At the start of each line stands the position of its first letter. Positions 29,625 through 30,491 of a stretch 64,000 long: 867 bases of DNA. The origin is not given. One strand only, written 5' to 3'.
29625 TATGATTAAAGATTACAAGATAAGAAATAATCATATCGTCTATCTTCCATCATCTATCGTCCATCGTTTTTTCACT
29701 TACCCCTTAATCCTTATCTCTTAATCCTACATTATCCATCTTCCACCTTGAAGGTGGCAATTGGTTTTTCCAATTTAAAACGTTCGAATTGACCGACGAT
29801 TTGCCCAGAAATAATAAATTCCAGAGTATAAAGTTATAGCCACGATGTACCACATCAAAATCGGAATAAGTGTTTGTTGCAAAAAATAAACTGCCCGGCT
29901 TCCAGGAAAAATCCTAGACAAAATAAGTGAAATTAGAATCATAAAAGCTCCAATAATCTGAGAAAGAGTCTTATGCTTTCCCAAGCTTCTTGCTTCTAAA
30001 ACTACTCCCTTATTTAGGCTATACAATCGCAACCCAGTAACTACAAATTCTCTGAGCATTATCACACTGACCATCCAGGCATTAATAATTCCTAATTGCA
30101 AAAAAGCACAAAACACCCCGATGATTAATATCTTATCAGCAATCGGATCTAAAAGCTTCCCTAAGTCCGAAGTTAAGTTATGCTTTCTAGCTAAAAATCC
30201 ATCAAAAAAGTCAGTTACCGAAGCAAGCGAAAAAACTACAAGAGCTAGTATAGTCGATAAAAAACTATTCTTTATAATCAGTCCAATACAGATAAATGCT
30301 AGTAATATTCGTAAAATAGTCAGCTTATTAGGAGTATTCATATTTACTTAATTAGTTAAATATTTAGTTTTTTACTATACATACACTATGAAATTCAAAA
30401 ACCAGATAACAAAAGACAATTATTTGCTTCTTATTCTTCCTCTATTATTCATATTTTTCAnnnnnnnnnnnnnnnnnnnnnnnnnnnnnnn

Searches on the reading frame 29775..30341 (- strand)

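Call 19: search_protein_families(library=pfam, proteins=[window:29775-30341:-])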
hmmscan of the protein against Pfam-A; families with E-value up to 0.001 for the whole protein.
window:29775-30341:- (188 aa): 1 family
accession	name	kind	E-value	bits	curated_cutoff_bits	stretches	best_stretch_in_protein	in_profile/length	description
PF01066.26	CDP-OH_P_transf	-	7.8e-38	130.7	22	1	1-168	1-148/152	CDP-alcohol phosphatidyltransferase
